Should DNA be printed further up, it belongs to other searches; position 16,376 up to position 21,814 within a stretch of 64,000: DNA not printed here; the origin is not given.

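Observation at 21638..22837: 1.2-kb ATG-ORF-poor interval containing a decayed ankyrin-repeat gene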

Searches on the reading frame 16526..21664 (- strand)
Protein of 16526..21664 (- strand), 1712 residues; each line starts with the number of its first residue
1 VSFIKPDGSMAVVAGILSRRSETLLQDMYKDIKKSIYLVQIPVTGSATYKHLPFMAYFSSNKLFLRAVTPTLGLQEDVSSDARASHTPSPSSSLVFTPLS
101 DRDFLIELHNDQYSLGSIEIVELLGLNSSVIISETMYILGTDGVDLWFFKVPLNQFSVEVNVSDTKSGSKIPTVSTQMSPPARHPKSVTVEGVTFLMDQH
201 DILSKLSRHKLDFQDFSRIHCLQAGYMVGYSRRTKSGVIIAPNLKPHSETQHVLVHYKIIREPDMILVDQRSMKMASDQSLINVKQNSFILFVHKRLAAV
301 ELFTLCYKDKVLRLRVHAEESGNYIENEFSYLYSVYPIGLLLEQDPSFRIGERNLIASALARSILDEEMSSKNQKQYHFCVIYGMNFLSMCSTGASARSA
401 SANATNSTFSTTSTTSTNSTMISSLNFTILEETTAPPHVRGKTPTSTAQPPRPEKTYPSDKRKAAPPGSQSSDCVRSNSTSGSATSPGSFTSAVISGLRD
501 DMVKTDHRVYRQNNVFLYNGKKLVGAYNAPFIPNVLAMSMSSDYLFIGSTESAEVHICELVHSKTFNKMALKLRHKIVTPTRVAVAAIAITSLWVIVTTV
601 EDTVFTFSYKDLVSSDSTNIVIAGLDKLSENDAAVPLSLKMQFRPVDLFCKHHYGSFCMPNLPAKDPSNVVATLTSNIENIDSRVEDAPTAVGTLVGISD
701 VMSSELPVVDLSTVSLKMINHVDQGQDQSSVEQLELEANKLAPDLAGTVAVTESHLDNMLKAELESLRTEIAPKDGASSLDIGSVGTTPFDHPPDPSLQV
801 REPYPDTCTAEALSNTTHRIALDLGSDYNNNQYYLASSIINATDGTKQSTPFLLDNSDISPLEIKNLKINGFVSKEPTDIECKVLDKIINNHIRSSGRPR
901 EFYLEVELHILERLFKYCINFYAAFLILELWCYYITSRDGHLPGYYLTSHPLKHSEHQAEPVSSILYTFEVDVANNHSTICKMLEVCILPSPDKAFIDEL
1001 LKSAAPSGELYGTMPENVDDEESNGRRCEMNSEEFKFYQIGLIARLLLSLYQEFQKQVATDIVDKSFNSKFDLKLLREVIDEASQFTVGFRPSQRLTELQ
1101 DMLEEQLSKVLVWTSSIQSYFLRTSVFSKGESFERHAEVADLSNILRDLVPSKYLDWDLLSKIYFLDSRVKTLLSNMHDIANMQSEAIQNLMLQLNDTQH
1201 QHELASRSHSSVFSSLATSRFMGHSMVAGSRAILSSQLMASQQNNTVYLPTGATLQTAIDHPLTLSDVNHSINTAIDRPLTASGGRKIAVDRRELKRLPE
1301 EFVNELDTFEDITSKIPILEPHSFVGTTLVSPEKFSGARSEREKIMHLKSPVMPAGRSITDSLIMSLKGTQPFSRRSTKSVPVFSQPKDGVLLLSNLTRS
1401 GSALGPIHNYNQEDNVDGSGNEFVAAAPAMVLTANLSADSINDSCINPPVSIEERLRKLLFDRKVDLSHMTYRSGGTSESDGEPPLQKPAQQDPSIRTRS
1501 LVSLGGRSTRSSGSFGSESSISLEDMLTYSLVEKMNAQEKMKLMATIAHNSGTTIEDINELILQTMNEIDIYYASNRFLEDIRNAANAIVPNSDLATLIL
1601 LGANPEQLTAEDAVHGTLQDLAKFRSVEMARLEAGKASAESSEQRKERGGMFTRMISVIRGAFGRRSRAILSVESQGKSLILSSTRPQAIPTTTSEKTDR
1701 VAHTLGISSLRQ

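Call 6: search_protein_families(library=pfam, max_evalue=1, proteins=[window:16526-21664:-])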
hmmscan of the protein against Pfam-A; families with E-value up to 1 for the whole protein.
window:16526-21664:- (1712 aa): 1 family
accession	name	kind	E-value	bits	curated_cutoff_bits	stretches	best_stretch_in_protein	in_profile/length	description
PF20082.4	DUF6476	-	0.12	12.7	24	1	561-610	31-80/91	Family of unknown function (DUF6476)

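Call 20: find_homologous_proteins(query=window:16526-21637:-, max_evalue=1e-10)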
Query window:16526-21637:- (1703 aa): 4 proteins with E <= 1e-10 among 8000 candidates.
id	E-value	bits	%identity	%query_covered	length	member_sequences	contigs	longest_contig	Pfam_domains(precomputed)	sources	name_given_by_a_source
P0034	0.0e+0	3755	99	100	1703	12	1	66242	-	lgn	-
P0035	0.0e+0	3325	88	100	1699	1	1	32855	-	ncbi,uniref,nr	ncbi:Hypothetical protein GLP15_3985 [Giardia lamblia P15]|uniref:Uncharacterized protein n=1 Tax=Gi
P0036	0.0e+0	2792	76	100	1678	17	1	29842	-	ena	-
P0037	0.0e+0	2670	71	100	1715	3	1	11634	-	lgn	-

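Call 21: find_encoding_contigs(protein=P0035, flank=10000, max_places=3)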
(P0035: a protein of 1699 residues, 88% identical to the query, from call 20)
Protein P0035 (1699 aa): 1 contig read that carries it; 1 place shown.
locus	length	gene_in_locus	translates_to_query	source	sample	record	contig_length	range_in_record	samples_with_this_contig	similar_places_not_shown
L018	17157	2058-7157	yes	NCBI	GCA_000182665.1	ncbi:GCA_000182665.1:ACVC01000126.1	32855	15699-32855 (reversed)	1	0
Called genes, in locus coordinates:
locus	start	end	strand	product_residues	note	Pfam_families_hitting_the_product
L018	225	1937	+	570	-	PF00023:Ank (faint), PF12796:Ank_2, PF13857:Ank_5 (weak), PF12796:Ank_2, PF13857:Ank_5 (weak), PF13637:Ank_4, PF12796:Ank_2, PF13857:Ank_5 (weak), +1 more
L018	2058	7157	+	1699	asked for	-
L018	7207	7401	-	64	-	PF01200:Ribosomal_S28e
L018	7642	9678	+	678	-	PF12796:Ank_2 (weak), PF13637:Ank_4 (faint), PF13857:Ank_5 (faint), PF00023:Ank (faint), PF13606:Ank_3 (faint), PF12796:Ank_2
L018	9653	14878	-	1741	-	PF04997:RNA_pol_Rpb1_1, PF00623:RNA_pol_Rpb1_2, PF04983:RNA_pol_Rpb1_3, PF05000:RNA_pol_Rpb1_4, PF04998:RNA_pol_Rpb1_5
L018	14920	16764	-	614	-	-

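Call 22: find_encoding_contigs(protein=P0036, flank=10000, max_places=4)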
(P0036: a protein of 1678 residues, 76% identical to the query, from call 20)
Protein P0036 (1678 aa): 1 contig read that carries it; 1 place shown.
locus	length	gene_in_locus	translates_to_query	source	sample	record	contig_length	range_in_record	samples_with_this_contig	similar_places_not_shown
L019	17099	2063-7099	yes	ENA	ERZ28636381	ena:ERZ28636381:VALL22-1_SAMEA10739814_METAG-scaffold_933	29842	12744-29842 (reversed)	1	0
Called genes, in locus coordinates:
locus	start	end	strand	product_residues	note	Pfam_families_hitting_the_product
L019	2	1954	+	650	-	?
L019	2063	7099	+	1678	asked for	-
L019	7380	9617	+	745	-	PF13637:Ank_4 (faint), PF13857:Ank_5 (faint), PF00023:Ank (faint), PF13606:Ank_3 (faint), PF12796:Ank_2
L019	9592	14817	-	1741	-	PF04997:RNA_pol_Rpb1_1, PF00623:RNA_pol_Rpb1_2, PF04983:RNA_pol_Rpb1_3, PF05000:RNA_pol_Rpb1_4, PF04998:RNA_pol_Rpb1_5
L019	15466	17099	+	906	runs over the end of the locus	PF00225:Kinesin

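Call 23: find_encoding_contigs(protein=P0037, flank=10000, max_places=3)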
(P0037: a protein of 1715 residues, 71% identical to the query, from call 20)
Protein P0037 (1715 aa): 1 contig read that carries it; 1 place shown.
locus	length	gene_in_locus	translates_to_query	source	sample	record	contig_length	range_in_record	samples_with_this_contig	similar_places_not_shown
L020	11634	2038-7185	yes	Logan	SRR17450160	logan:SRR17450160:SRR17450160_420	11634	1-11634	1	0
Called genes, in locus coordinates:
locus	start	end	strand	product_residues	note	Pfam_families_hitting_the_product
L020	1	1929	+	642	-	?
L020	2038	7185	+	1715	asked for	-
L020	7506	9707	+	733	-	PF12796:Ank_2, PF13637:Ank_4 (faint), PF13857:Ank_5 (faint), PF00023:Ank (faint), PF13606:Ank_3 (faint), PF12796:Ank_2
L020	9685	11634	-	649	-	?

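Call 29: list_cluster_members(proteins=[L018:225-1937:+, L019:2-1954:+, L020:1-1929:+])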
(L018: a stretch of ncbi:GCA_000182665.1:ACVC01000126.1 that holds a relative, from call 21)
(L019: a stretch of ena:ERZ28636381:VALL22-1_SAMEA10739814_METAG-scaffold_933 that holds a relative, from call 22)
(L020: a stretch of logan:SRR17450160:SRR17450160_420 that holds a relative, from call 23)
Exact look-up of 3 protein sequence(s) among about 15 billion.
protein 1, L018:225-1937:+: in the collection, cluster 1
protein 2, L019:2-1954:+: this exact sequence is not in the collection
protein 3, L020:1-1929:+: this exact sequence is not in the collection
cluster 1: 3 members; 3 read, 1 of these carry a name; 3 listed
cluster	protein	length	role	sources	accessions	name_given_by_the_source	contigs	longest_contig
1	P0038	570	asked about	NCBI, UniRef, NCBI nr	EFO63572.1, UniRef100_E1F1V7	Protein 21.1 [Giardia lamblia P15] | Protein 21.1 n=1 Tax=Giardia intestinalis (strain P15) TaxID=658858 RepID=E1F1V7_GIAIA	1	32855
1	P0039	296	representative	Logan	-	-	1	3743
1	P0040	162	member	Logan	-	-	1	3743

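Call 30: search_protein_families(library=pfam, max_evalue=1, proteins=[L018:3-1934:+, L019:2-1951:+])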
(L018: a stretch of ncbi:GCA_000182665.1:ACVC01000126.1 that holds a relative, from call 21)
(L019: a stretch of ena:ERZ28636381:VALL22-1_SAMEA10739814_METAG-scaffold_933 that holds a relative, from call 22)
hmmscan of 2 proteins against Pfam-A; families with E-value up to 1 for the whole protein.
L018:3-1934:+ (644 aa): 5 families
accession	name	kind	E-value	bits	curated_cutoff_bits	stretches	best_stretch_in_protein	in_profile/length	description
PF12796.13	Ank_2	-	1.7e-57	192.4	27.3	5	414-509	1-83/90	Ankyrin repeats (3 copies)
PF00023.36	Ank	-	7.9e-39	129.9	21.1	5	223-247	2-25/33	Ankyrin repeat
PF13857.12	Ank_5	-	4.1e-34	116.7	27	5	456-492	17-56/56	Ankyrin repeats (many copies)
PF13637.12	Ank_4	-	4.5e-29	100.3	22.7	5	460-505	2-50/50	Ankyrin repeats (many copies)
PF13606.12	Ank_3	-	8e-28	93.5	22.3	3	193-217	2-25/30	Ankyrin repeat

L019:2-1951:+ (650 aa): 6 families
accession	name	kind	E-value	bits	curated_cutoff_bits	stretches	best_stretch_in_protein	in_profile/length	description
PF12796.13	Ank_2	-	1e-57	193.1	27.3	5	419-514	1-83/90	Ankyrin repeats (3 copies)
PF00023.36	Ank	-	1.4e-38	129.2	21.1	6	228-254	2-27/33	Ankyrin repeat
PF13857.12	Ank_5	-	8.6e-29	99.7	27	6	460-497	14-56/56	Ankyrin repeats (many copies)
PF13606.12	Ank_3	-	7.1e-28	93.6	22.3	2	490-511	2-23/30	Ankyrin repeat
PF13637.12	Ank_4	-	3.6e-27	94.3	22.7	5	465-510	2-50/50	Ankyrin repeats (many copies)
PF22652.1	DUF7006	-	0.11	13.1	27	1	96-134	73-110/112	Family of unknown function (DUF7006)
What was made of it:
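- On Giardia Protein 21.1 / TALM-ankyrin repeat family: About four repeat remnants survive, out of many more in the orthologues (call 30).
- Annotation: the P15 gene is annotated Protein 21.1 (call 29), with Pfam Ank_2 E=1.7e-57 (call 30).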

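Call 31: find_encoding_contigs(protein=P0039, flank=5000, max_places=3)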
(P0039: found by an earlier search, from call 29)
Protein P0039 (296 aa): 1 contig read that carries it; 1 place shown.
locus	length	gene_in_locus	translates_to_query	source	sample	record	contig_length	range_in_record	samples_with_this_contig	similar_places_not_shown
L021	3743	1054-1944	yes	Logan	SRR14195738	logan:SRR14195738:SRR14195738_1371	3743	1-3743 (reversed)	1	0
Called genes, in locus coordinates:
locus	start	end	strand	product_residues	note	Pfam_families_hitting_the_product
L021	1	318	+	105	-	?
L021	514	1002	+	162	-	PF12796:Ank_2, PF13637:Ank_4 (faint), PF13857:Ank_5 (faint), PF00023:Ank (faint), PF12796:Ank_2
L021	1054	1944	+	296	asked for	PF00023:Ank (faint), PF13606:Ank_3 (faint), PF12796:Ank_2, PF13857:Ank_5 (weak), PF13637:Ank_4, PF12796:Ank_2, PF13857:Ank_5 (weak)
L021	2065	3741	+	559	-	?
